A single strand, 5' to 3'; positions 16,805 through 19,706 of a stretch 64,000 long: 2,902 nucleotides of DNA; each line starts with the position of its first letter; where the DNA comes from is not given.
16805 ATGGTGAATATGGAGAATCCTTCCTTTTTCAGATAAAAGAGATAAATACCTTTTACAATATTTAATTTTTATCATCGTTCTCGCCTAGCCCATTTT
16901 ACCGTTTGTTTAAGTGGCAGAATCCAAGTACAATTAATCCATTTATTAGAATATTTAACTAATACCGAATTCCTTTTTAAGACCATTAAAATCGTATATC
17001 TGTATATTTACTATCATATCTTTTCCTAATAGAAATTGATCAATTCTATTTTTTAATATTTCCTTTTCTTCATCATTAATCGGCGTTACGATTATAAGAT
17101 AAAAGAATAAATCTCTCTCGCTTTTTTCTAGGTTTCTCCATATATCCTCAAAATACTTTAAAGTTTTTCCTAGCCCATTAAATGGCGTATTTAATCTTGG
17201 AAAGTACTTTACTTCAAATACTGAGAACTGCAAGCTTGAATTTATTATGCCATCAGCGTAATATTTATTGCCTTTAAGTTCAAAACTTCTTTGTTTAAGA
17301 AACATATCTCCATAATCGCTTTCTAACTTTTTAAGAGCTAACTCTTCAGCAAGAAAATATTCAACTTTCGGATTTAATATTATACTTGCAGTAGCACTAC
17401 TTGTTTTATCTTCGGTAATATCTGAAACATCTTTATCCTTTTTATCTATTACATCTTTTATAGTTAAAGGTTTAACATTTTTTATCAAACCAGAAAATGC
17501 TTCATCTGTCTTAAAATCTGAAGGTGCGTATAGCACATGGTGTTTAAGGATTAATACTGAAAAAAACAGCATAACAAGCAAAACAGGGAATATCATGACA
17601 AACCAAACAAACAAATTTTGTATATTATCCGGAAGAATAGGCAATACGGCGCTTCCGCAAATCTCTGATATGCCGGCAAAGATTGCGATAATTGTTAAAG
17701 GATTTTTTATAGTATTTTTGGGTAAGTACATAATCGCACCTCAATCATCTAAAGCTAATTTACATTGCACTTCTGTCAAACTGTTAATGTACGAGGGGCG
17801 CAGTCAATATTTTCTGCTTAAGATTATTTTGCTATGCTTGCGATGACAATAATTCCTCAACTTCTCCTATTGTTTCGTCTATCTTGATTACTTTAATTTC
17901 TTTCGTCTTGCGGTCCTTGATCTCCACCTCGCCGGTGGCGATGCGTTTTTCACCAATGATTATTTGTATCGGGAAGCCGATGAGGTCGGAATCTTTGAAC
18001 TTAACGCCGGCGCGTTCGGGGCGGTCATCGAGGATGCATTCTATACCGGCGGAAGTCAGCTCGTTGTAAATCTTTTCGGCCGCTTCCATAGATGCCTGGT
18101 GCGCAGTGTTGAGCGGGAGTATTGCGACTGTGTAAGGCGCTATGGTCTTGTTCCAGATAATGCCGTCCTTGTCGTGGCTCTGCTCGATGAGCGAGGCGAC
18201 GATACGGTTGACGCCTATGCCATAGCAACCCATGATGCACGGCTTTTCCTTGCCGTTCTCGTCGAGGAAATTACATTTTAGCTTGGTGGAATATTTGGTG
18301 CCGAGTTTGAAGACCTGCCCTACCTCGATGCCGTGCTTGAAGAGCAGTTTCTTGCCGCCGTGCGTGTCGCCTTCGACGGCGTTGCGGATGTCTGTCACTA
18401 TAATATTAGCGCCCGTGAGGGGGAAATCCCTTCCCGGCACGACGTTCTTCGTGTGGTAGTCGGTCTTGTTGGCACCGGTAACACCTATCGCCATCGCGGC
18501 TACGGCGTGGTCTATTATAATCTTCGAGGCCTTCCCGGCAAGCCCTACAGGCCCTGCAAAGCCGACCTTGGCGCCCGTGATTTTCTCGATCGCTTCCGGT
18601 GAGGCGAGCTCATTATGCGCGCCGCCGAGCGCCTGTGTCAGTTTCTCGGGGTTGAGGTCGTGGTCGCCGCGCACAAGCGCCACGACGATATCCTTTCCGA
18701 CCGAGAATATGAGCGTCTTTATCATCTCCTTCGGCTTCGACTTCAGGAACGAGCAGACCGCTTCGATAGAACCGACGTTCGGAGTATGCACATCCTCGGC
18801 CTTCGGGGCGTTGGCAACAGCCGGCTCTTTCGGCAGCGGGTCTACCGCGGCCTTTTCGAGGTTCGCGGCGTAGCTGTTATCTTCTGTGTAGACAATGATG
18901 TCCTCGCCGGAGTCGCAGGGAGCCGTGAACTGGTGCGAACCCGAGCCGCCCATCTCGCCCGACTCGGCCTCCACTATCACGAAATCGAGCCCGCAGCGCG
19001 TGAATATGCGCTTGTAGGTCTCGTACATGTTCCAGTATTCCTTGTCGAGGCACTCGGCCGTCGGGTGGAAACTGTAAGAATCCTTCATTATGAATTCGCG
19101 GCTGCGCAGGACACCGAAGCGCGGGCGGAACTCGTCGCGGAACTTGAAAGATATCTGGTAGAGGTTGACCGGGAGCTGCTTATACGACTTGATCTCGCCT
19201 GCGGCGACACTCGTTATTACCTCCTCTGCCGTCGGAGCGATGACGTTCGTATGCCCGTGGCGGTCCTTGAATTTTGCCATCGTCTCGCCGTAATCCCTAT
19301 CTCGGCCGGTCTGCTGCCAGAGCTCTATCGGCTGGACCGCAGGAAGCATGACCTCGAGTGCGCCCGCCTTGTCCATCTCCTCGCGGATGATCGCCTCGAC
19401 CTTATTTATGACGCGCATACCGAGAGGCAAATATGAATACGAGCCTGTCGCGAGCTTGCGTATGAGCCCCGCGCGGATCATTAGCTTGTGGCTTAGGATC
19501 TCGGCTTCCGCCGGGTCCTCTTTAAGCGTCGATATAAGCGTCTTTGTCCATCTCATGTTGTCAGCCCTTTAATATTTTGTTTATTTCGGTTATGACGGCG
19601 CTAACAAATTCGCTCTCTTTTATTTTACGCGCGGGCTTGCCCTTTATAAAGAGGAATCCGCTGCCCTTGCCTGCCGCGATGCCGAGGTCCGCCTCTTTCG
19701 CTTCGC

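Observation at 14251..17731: AT-rich (about 33% GC) defence-like module: HNH nuclease, AIPR-like protein, 75-aa ORF and a 2-TM effector-like protein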

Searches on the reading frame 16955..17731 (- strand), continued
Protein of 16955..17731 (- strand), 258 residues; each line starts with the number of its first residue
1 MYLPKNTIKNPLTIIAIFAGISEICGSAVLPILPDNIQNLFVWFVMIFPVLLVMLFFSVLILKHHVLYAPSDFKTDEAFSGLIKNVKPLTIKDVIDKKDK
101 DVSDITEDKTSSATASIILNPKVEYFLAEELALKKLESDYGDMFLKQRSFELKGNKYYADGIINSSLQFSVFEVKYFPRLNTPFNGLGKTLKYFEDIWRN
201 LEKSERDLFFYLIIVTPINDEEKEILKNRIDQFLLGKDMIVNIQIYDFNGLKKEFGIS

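Call 64: search_protein_families(library=pfam, alignment_id=A3, max_evalue=0.00001)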
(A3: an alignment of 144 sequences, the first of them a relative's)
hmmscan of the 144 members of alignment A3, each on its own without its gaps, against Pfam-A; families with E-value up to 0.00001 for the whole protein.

A. member 1, L013:6374-8620:+ (749 aa): 2 families
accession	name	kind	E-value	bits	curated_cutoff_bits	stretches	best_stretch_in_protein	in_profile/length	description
PF14870.12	PSII_BNR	-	3.2e-65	220.8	27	7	174-296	22-142/303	Photosynthesis system II assembly factor YCF48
PF18962.6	Por_Secre_tail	-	4.4e-11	43.3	27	1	671-747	2-75/75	Secretion system C-terminal sorting domain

B. families by the number of members that match (of 144 scanned): 117 families (the first 25 are shown)
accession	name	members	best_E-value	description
PF02463.25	SMC_N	5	9e-10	RecF/RecN/SMC N terminal domain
PF01546.33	Peptidase_M20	4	1e-29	Peptidase family M20/M25/M40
PF01979.26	Amidohydro_1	4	7.8e-24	Amidohydrolase family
PF13304.12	AAA_21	4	1.5e-14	AAA domain, putative AbiEii toxin, Type IV TA system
PF07969.17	Amidohydro_3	4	2.4e-12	Amidohydrolase family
PF00005.33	ABC_tran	3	3.8e-58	ABC transporter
PF07687.19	M20_dimer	3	4.6e-08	Peptidase dimerisation domain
PF07411.17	DUF1508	2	5.8e-30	Domain of unknown function (DUF1508)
PF00515.34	TPR_1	2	5.6e-17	Tetratricopeptide repeat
PF07885.22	Ion_trans_2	2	3.3e-16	Ion channel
PF13175.12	AAA_15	2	6.1e-12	AAA ATPase domain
PF18962.6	Por_Secre_tail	2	4.4e-11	Secretion system C-terminal sorting domain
PF01717.24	Meth_synt_2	1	6.3e-143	Cobalamin-independent synthase, Catalytic domain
PF08267.18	Meth_synt_1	1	6.2e-115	Cobalamin-independent synthase, N-terminal domain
PF00773.25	RNB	1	1.8e-113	RNB domain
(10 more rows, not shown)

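Call 65: search_protein_families(library=padloc, alignment_id=A3, max_evalue=1e-10)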
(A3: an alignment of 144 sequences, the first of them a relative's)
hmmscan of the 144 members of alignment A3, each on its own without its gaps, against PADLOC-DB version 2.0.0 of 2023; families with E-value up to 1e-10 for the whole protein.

A. member 1, L013:6374-8620:+ (749 aa): 0 families

B. families by the number of members that match (of 144 scanned): 187 families (the first 25 are shown)
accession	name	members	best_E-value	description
PDLC04135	mad3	5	4.7e-55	mads_3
PDLC04140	mad8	3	9.8e-16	mads_8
PDLC03229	MTase_II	2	3.7e-118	Type II methyltransferase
PDLC00305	PtuA1|PtuA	2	1.1e-38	AAA ATPase domain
PDLC00271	PtuA1|PtuA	2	2.9e-32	AAA ATPase domain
PDLC02913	ATPase_I-A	2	8.4e-26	-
PDLC00299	PtuA1|PtuA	2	1.2e-23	AAA ATPase domain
PDLC00298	PtuA1|PtuA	2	1.4e-19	AAA ATPase domain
PDLC02980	AriA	2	4.4e-18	-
PDLC00279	PtuA1|PtuA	2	1e-16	AAA ATPase domain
PDLC03859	LmuB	2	2.4e-15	-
PDLC02979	AriA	2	7.2e-12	-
PDLC02471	BrxC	1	0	BrxC-PglY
PDLC02521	PglX|PglXI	1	0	PglX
PDLC03600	REase_MTase_IIG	1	0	Type IIG restriction enzyme-methyltransferase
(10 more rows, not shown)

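Call 69: search_protein_families(library=phrogs, alignment_id=A4, max_evalue=0.00001)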
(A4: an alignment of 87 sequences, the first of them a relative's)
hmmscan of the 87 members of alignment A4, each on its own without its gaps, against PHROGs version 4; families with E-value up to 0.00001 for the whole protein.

A. member 1, L106:6137-6808:+ (224 aa): 2 families
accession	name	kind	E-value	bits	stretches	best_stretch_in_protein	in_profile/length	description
phrog_6521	-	moron, auxiliary metabolic gene and host takeover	3.2e-28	100.3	1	5-221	3-238/243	membrane protein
phrog_5825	-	unknown function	1.6e-07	32.1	1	24-99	26-101/208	-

B. families by the number of members that match (of 87 scanned): 162 families (the first 25 are shown)
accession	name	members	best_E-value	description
phrog_2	-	4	1.5e-55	terminase large subunit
phrog_52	-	3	1e-138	tail protein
phrog_12925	-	3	4.1e-59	tail protein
phrog_4456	-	3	2.3e-36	-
phrog_28740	-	3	1e-24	-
phrog_498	-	2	4.2e-154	DNA methyltransferase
phrog_9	-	2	7.2e-114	terminase large subunit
phrog_38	-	2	1.9e-113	terminase large subunit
phrog_2699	-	2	9.2e-54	terminase large subunit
phrog_26297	-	2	6.4e-50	-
phrog_4758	-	2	3.2e-48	terminase large subunit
phrog_620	-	2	4.3e-47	ParB-like partition protein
phrog_9353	-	2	2.2e-31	-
phrog_4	-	2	7.9e-30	transcriptional repressor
phrog_8071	-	2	3.9e-26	ParB-like partition protein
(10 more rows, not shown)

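Call 92: fold_search(model_id=the predicted structure, library=viral)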
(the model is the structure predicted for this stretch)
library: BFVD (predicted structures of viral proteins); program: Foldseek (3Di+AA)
matches with E <= 10: 739; with E <= 0.001: 10
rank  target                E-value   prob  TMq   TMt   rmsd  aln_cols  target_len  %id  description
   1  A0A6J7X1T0            5.5e-05  1.00  0.28  0.42   9.9       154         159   16  Uncharacterized protein [uncultured Caudovirales phage]
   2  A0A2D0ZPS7            1.2e-04  1.00  0.26  0.38   8.3       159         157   11  (no name in the UniProt tables at hand)
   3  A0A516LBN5            1.9e-04  1.00  0.29  0.33  10.4       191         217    9  (no name in the UniProt tables at hand)
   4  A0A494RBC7            3.0e-04  1.00  0.31  0.48  10.4       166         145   11  (no name in the UniProt tables at hand)
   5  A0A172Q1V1            3.4e-04  1.00  0.33  0.44   6.5       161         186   16  Uncharacterized protein [Escherichia phage MX01]
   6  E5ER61                4.1e-04  0.99  0.27  0.23  10.8       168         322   12  (no name in the UniProt tables at hand)
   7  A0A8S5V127            5.7e-04  0.84  0.19  0.17  16.9       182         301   16  Endonuclease I [Siphoviridae sp. ct3r22]
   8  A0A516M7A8            6.0e-04  1.00  0.37  0.52   5.3       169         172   15  (no name in the UniProt tables at hand)
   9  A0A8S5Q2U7            6.0e-04  0.99  0.25  0.39  11.8       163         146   12  DNA mismatch endonuclease [Siphoviridae sp. ctLqe90]
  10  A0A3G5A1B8            8.3e-04  1.00  0.35  0.41   6.3       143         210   12  Uncharacterized protein [Harvfovirus sp.]
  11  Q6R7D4                1.0e-03  0.60  0.17  0.15  21.8       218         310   14  Uncharacterized protein ORF95 [Ostreid herpesvirus 1 (isolate France)]
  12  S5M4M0                1.1e-03  1.00  0.31  0.30   6.4       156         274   11  Uncharacterized protein [Bacillus phage JL]
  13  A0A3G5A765            1.4e-03  0.82  0.26  0.13  24.7       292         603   11  C2H2-type domain-containing protein [Harvfovirus sp.]
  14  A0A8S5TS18            1.6e-03  0.97  0.24  0.17  11.1       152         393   13  Endonuclease-like protein [Siphoviridae sp. ctEw721]
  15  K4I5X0                1.9e-03  0.97  0.27  0.32  11.0       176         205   12  Uncharacterized protein [Salmonella phage STML-198]
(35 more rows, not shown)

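Call 107: search_protein_families(library=padloc, proteins=[L061:6377-9952:+, L061:10548-14204:+], max_evalue=0.001)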
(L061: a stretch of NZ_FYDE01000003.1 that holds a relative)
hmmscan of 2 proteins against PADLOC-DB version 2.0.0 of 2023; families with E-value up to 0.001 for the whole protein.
L061:6377-9952:+ (1192 aa): 15 families
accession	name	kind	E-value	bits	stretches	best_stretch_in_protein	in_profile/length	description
PDLC02471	BrxC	-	0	1392.6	1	1-1191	1-1189/1190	BrxC-PglY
PDLC02479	BrxC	-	2.6e-238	792.4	1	1-1191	1-1172/1172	BrxC-PglY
PDLC02491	BrxC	-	9.1e-166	551.3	1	1-763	5-776/794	BrxC-PglY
PDLC02484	BrxC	-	2.9e-75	252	1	3-891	5-903/1186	BrxC-PglY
PDLC02476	BrxC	-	2.1e-69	232.3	1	3-562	6-556/1180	BrxC-PglY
PDLC02483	BrxC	-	9.7e-62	207.3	2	2-570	4-572/1212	BrxC-PglY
PDLC02489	BrxC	-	7.1e-49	164.8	2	23-565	26-558/1146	BrxC-PglY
PDLC02486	BrxC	-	9.8e-48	160.8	1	1-595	1-599/1207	BrxC-PglY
PDLC02493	BrxC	-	1.2e-46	157.4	1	1-844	2-841/1215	BrxC-PglY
PDLC02474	BrxC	-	5.7e-31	105.4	2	235-559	240-578/1223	BrxC-PglY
PDLC02473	BrxC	-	8.2e-17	58.2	1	2-556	2-554/1277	BrxC-PglY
PDLC02488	BrxC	-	9.4e-17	58.3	2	27-88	29-89/1240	BrxC-PglY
PDLC02492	BrxC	-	8.7e-15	52.9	1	856-1041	34-214/377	BrxC-PglY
PDLC02481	BrxC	-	1.9e-05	20.9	1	23-88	23-87/1192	BrxC-PglY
PDLC02778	SspC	-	0.00053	15.8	0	32-94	16-74/1053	SspC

L061:10548-14204:+ (1219 aa): 42 families (the best 25 are shown)
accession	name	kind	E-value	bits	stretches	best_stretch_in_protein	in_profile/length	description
PDLC02521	PglX|PglXI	-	0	1379.3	1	11-1201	1-1166/1174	PglX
PDLC03600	REase_MTase_IIG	-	0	1199.8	1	11-1209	1-1200/1205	Type IIG restriction enzyme-methyltransferase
PDLC02641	DrmMI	-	1e-262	872.8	1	11-1201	1-1156/1161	DrmMI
PDLC02524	PglX|PglXI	-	3.5e-172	572.5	1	212-895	1-681/722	PglX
PDLC02516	PglX|PglXI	-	7.8e-171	567.7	1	650-1212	11-591/593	PglX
PDLC02525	PglX|PglXI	-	1.3e-161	537.3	1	11-648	1-582/607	PglX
PDLC02517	PglX|PglXI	-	1.6e-157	524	1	515-1218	4-706/707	PglX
PDLC02522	PglX|PglXI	-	4e-133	443.5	2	328-896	411-979/1218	PglX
PDLC02527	PglX|PglXI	-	3e-85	285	3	499-1194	533-1228/1332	PglX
PDLC02523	PglX|PglXI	-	9.4e-76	253.6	4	523-855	559-905/1428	PglX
PDLC02528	PglX|PglXI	-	1.6e-72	242.7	2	179-768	135-703/1125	PglX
PDLC02518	PglX|PglXI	-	3.9e-65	218.3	2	91-874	81-871/1412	PglX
PDLC02531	PglX|PglXI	-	7.5e-63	210.8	2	1008-1199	155-345/359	PglX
PDLC02519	PglX|PglXI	-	1.2e-59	200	1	88-876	64-857/1241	PglX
PDLC02535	PglX|PglXI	-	9.8e-39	131.4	2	336-760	293-703/731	PglX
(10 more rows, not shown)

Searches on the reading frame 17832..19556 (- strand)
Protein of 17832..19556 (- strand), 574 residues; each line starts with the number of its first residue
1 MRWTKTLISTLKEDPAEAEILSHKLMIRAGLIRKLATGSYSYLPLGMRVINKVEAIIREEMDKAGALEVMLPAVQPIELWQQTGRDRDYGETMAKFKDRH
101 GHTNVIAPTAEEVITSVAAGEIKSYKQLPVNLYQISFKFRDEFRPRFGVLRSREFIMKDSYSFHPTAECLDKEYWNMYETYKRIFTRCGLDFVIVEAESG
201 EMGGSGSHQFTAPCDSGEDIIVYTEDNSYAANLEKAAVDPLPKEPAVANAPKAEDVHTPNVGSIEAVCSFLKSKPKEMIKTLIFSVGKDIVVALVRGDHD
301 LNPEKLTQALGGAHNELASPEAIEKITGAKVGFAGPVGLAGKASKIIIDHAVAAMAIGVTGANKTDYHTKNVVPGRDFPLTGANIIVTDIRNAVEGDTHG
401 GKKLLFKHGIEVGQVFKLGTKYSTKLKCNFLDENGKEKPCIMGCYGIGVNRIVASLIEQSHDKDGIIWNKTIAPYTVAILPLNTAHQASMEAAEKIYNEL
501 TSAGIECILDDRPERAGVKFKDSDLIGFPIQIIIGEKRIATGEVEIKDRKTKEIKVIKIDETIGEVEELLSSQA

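Call 3: search_protein_families(library=pfam, proteins=[window:17832-19556:-], max_evalue=0.1)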
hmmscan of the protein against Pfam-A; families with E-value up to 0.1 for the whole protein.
window:17832-19556:- (574 aa): 3 families
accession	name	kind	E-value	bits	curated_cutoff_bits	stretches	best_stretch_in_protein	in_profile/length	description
PF00587.30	tRNA-synt_2b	-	2.9e-29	102.8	29.3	1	95-459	2-178/179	tRNA synthetase class II core domain (G, H, P, S and T)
PF03129.25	HGTP_anticodon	-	1.3e-22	80.2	21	1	477-568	2-93/94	Anticodon binding domain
PF04073.20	tRNA_edit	-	5.1e-22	78.7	25.5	1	258-374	1-118/123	Aminoacyl-tRNA editing domain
